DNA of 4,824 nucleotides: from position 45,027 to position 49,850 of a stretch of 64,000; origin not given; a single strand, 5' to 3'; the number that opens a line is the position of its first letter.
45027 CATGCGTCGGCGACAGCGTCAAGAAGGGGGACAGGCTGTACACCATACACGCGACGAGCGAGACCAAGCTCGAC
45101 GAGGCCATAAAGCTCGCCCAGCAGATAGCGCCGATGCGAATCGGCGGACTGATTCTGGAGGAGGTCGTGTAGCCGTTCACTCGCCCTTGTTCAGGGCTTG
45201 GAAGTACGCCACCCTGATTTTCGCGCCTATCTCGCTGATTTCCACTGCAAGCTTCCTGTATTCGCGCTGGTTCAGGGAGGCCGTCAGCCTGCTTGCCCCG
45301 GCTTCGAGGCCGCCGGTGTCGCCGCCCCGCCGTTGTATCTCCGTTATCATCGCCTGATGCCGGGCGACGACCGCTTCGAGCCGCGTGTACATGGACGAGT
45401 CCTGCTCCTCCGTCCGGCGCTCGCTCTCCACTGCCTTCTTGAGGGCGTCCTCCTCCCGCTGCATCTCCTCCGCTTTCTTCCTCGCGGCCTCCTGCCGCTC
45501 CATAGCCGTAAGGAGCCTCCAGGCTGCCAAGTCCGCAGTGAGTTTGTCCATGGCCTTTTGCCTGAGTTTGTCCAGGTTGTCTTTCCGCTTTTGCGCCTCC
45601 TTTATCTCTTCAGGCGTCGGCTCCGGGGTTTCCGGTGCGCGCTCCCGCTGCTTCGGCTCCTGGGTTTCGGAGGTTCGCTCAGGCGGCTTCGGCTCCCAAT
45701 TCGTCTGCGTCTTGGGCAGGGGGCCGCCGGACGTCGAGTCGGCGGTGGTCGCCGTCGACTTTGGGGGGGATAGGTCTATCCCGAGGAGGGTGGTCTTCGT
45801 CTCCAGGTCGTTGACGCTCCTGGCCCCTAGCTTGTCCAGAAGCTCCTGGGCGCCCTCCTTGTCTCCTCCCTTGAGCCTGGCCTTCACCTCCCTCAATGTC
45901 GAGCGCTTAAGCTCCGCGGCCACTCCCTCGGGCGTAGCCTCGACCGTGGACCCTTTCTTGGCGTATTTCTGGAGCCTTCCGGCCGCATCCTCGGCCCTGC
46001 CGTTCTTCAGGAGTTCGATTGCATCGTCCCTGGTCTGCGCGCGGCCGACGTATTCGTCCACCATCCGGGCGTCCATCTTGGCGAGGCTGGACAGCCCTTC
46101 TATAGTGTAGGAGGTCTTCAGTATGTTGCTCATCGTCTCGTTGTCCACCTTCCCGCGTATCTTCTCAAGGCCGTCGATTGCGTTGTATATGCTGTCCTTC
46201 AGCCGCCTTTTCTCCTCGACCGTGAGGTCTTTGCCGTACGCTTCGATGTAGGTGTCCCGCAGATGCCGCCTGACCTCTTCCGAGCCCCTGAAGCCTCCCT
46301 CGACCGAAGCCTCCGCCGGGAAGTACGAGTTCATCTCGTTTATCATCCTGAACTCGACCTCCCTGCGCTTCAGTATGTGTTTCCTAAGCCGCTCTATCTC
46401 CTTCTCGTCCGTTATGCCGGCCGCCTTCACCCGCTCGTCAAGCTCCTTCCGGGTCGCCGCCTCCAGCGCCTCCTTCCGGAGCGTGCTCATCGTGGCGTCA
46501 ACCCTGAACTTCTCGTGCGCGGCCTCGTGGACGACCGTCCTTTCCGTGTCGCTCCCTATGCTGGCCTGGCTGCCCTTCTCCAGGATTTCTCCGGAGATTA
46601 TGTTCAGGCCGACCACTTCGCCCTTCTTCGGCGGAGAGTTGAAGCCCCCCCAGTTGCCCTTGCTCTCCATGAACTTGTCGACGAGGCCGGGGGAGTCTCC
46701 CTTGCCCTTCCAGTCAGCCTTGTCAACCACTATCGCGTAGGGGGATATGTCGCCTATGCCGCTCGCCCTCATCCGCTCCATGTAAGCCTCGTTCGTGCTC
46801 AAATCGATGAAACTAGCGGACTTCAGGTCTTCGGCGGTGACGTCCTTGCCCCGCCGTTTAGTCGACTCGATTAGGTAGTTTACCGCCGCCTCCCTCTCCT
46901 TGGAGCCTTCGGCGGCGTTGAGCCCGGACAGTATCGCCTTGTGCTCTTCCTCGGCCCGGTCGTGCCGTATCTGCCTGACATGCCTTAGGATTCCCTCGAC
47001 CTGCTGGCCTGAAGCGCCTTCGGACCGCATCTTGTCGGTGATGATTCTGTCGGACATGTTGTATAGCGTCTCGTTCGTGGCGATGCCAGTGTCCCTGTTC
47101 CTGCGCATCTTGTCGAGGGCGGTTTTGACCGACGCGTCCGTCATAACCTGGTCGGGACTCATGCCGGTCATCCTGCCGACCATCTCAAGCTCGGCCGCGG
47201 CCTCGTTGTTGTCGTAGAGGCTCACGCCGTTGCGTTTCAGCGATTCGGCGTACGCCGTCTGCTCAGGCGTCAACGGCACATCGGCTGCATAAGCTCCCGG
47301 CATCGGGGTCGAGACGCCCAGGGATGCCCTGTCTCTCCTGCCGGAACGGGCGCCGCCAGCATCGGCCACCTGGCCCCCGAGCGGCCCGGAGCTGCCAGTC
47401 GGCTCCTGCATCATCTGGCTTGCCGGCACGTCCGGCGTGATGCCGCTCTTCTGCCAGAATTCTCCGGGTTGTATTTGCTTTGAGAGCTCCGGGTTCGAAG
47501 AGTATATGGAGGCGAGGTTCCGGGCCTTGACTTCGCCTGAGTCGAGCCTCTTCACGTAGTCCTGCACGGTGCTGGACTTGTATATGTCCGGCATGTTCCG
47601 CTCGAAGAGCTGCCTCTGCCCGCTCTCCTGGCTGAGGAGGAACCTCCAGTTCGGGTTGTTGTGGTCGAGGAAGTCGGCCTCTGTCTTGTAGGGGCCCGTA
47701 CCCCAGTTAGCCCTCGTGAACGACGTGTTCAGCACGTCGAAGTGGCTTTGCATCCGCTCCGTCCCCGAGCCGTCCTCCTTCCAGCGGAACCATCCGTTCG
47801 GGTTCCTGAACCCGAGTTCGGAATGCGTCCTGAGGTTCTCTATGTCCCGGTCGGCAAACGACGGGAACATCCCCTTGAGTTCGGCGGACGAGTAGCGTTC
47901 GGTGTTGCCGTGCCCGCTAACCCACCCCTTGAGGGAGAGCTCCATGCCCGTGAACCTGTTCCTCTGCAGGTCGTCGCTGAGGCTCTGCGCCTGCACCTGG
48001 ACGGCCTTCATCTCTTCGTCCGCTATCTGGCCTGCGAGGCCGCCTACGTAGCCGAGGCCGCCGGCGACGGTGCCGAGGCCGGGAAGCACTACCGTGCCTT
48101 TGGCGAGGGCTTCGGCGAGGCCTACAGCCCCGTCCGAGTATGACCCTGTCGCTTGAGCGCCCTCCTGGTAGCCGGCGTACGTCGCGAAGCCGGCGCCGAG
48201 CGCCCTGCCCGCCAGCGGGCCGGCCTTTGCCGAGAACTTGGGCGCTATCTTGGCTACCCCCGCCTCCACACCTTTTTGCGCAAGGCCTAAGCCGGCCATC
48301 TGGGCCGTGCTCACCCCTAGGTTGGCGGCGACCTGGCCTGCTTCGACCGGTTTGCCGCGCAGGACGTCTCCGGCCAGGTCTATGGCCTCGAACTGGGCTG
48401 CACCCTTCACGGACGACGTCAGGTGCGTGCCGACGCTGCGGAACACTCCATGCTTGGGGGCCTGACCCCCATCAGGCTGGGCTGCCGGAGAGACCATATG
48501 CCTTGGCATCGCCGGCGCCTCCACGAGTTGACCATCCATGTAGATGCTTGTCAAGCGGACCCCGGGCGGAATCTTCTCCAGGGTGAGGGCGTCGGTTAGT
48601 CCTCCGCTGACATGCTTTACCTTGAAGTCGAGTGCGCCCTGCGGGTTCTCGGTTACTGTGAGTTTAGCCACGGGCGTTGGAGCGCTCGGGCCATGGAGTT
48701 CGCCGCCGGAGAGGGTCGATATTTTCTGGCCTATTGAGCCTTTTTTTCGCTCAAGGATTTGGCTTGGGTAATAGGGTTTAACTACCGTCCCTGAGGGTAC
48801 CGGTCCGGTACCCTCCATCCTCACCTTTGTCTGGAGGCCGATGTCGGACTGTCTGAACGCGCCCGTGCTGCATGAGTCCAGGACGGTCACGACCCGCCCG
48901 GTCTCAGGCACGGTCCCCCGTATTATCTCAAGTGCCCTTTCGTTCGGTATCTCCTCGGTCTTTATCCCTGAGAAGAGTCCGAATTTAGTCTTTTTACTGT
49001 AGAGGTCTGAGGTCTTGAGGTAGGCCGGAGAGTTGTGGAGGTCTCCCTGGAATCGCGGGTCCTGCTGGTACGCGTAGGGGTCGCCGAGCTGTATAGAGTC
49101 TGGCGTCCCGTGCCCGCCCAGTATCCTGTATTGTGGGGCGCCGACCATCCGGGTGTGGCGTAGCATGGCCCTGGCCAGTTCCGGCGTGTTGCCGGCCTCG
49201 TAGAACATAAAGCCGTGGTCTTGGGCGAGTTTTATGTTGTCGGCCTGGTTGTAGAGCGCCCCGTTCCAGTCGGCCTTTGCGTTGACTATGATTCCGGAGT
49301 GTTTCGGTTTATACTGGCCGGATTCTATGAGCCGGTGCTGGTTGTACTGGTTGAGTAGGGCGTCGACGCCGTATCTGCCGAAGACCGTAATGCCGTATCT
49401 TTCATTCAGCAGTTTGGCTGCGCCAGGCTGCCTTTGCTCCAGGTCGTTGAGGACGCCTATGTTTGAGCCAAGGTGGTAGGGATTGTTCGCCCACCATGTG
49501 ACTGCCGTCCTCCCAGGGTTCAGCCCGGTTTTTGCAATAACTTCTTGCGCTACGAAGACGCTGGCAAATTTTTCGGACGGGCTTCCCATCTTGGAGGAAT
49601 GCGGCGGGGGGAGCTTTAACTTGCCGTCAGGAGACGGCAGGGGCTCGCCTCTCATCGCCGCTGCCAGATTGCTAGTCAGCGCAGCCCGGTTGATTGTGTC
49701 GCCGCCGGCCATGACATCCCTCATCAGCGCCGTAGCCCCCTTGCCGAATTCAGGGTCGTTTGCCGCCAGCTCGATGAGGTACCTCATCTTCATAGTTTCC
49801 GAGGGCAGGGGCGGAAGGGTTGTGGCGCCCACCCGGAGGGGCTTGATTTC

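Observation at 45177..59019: Locus of two giant paralogous polytopic membrane proteins + KaiC-like ATPase + Cys-rich CARDB surface protein, adjacent to secY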

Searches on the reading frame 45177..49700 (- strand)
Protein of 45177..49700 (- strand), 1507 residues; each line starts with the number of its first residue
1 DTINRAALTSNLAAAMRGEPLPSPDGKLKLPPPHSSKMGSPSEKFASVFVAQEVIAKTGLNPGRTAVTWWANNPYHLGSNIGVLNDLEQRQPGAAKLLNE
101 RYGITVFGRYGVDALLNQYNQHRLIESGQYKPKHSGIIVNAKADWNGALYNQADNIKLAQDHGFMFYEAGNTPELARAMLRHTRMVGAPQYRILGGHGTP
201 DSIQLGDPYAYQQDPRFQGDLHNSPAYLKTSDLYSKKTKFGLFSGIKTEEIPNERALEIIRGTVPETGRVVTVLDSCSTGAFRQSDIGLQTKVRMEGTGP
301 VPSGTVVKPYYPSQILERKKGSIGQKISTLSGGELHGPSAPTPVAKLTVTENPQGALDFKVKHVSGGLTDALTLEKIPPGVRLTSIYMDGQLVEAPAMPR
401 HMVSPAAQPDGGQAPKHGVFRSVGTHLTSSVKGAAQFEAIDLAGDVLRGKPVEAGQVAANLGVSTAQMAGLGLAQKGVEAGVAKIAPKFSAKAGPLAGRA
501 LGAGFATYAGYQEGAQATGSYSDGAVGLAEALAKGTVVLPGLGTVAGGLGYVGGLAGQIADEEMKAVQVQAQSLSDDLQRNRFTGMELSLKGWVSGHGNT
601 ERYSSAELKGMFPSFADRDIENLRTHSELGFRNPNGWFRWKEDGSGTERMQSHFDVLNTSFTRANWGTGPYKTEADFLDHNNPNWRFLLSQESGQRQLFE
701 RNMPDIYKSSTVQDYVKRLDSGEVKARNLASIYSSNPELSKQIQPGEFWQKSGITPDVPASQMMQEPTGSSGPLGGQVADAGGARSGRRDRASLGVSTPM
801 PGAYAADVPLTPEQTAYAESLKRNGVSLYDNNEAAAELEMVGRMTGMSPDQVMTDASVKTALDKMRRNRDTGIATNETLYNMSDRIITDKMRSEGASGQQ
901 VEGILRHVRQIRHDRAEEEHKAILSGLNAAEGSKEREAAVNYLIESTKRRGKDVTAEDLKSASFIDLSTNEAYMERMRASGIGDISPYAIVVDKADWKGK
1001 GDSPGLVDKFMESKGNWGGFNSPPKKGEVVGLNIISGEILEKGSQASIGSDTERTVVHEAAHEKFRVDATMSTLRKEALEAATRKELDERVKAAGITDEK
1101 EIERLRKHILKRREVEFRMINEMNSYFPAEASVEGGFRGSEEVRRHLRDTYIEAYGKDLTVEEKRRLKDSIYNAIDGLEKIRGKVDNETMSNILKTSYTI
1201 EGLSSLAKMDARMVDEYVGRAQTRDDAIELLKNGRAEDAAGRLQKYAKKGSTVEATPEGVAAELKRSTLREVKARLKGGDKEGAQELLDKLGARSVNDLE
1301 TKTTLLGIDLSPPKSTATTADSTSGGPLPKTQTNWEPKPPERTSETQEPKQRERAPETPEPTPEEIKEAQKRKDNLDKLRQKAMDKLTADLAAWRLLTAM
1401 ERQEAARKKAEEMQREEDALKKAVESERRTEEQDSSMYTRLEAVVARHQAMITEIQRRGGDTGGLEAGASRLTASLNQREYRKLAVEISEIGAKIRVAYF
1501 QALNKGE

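Call 28: search_solved_structures(query=window:45177-49700:-, max_evalue=1, show_alignments=3)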
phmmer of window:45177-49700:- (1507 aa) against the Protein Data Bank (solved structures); distinct sequences matched with E-value up to 1: 1.
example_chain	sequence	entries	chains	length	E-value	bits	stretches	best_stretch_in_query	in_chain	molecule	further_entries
8t1i_N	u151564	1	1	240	0.63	10.7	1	1292-1382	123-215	Mediator of RNA polymerase II transcription subunit 19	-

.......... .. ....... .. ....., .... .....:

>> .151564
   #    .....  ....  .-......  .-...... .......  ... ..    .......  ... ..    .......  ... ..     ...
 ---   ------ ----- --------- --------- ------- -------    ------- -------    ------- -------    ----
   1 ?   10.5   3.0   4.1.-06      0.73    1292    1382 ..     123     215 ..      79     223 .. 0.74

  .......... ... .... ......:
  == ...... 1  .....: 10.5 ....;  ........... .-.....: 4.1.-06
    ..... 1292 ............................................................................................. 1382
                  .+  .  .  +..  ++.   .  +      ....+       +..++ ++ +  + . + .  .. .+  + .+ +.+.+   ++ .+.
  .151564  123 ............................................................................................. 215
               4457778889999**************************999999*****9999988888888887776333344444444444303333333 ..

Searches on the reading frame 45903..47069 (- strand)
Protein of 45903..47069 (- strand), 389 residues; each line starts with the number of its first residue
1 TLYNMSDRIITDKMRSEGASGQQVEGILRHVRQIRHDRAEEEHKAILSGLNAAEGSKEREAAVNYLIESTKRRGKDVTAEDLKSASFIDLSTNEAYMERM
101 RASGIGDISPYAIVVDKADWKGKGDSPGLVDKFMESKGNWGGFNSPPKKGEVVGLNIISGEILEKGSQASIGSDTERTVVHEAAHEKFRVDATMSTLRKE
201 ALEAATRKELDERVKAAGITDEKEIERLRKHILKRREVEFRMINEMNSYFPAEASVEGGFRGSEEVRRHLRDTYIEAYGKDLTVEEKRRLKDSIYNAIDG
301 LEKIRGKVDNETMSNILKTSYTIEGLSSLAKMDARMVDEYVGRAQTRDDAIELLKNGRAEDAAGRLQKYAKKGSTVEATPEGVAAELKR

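Call 65: search_solved_structures(query=A5, max_evalue=10, show_alignments=2)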
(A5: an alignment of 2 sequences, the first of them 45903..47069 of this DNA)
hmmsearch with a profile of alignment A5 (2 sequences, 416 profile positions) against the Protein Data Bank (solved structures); distinct sequences matched with E-value up to 10: 7.
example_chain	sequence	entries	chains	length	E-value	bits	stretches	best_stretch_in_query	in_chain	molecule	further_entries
6hiv_DK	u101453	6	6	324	0.11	14.8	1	377-409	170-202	ms58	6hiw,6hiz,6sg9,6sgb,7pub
7pua_DK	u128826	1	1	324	0.11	14.8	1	377-409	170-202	mS58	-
9hny_DK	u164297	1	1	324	0.16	14.3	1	377-409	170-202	mS58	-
2ga9_D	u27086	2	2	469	0.56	12.5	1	249-326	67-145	Poly(A) polymerase catalytic subunit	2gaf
3er8_C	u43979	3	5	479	0.58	12.4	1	249-326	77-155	Poly(A) polymerase catalytic subunit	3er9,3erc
3owg_A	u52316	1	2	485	0.59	12.4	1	249-326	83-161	Poly(A) polymerase catalytic subunit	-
9hac_B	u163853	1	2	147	1.2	11.4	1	269-317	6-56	BBF-14_binder4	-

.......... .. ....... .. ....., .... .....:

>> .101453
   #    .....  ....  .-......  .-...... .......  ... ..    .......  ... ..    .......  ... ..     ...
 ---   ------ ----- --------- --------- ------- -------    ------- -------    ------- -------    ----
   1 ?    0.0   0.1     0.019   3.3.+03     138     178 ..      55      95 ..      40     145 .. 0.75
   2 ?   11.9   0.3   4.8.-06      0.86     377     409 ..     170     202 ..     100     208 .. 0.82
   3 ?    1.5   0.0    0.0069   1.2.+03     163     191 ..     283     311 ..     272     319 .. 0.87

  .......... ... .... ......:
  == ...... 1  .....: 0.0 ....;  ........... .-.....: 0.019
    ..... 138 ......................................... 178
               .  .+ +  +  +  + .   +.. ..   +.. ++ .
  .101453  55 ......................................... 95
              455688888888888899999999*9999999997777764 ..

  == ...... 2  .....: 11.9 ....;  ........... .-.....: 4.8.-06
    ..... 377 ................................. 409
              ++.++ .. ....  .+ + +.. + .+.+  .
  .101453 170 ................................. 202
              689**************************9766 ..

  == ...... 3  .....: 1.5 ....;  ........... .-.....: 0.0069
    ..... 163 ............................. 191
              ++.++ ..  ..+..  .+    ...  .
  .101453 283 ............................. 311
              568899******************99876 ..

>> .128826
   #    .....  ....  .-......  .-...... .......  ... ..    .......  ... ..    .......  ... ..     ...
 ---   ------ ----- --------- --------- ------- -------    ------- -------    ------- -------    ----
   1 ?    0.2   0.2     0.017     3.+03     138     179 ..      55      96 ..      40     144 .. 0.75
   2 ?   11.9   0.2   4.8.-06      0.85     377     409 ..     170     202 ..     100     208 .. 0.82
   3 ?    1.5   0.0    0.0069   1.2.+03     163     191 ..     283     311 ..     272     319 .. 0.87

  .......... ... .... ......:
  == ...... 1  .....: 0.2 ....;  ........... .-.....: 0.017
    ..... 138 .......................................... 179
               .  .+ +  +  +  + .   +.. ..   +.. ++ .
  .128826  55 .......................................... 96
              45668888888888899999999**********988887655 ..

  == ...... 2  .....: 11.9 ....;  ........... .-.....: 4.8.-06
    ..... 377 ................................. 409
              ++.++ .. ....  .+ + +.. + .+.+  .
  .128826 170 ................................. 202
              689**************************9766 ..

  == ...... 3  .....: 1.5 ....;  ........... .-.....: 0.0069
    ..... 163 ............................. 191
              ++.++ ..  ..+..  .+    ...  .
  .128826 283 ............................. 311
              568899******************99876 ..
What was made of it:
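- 45903..47066 (-): Giant 1 tail domain with a conserved HEAxH motif (aa 1782-2169). The profile finds no PDB sequence match (call 65).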
